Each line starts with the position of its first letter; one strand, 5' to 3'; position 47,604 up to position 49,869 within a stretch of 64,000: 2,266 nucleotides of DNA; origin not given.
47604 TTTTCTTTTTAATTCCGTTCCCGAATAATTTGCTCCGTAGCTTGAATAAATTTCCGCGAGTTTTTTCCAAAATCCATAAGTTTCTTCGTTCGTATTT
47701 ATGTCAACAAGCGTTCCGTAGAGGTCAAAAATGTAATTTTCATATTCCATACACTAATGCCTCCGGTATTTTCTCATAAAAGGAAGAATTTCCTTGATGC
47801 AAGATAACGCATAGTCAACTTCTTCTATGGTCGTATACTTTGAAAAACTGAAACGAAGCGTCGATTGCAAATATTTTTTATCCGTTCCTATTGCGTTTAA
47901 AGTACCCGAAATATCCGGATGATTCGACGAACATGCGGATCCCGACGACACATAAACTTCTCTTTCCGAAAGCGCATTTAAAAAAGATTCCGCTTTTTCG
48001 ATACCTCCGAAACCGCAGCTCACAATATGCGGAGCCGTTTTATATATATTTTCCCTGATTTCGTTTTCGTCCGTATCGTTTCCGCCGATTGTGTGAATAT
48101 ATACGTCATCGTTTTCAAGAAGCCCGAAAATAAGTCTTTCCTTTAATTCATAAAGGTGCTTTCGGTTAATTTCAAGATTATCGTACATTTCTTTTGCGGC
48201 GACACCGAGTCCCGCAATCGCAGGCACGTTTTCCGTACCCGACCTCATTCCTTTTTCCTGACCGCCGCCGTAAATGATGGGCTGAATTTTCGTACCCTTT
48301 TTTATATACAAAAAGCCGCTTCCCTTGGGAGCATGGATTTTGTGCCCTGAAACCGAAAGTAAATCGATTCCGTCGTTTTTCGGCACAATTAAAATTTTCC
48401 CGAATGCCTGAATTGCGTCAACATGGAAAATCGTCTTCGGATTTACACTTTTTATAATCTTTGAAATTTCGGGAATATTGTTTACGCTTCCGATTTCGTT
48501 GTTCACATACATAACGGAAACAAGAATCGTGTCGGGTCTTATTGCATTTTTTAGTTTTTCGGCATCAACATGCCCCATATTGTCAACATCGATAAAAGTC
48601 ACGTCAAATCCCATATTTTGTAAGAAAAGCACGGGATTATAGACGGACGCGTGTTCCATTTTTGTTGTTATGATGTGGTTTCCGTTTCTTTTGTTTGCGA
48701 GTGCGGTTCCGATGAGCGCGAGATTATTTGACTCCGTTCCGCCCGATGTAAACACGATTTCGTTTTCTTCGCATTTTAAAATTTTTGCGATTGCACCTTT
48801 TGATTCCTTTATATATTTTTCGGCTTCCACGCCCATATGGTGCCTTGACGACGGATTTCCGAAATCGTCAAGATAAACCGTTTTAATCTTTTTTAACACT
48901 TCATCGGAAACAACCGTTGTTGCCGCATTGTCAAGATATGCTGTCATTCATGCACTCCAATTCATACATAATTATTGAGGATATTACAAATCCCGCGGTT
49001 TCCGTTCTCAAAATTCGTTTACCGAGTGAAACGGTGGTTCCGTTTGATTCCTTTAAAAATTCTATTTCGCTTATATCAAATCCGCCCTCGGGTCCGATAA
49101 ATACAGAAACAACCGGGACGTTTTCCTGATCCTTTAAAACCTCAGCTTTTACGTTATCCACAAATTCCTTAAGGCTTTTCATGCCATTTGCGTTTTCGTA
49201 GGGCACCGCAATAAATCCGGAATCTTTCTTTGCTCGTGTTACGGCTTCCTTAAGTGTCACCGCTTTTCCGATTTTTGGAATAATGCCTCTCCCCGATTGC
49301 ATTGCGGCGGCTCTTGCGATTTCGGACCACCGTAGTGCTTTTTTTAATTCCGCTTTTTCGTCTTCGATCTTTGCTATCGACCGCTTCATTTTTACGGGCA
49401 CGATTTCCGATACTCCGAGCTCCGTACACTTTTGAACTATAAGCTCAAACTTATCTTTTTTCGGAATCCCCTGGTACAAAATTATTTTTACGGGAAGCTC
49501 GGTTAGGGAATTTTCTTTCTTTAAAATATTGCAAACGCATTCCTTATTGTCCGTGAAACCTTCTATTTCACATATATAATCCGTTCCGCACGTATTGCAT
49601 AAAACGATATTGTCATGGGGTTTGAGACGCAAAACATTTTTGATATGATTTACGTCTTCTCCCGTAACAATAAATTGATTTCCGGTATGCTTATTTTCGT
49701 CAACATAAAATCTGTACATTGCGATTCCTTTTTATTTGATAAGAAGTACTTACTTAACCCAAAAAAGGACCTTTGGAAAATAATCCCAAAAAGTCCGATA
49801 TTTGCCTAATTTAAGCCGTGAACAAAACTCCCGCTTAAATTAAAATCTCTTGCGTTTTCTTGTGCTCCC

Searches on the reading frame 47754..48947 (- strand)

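Call 99: search_protein_families(library=pfam, proteins=[window:47754-48947:-], max_evalue=0.00001)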
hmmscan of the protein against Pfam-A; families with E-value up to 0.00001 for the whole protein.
window:47754-48947:- (397 aa): 1 family
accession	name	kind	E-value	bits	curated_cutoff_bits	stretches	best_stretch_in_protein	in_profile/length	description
PF00266.25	Aminotran_5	-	1.1e-72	245.5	21.5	1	4-379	2-370/371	Aminotransferase class-V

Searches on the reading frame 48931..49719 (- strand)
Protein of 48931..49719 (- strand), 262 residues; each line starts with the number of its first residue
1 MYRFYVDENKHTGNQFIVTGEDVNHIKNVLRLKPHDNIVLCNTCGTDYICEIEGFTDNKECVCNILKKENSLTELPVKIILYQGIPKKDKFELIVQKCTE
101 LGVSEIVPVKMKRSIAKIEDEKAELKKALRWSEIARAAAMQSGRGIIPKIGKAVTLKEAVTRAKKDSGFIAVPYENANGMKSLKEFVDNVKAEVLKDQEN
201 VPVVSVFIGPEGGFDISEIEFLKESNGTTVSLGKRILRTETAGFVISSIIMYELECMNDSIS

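Call 99: search_protein_families(library=pfam, proteins=[window:48931-49719:-], max_evalue=0.00001)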
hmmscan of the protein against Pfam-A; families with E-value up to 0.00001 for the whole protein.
window:48931-49719:- (262 aa): 2 families
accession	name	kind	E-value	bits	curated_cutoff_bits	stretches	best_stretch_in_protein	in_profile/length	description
PF04452.19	Methyltrans_RNA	-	2.7e-47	160.9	23.9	1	74-250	2-164/165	RNA methyltransferase domain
PF20260.4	PUA_4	-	5.1e-11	42.9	23.9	1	18-63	1-45/48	RNA methyltransferase PUA domain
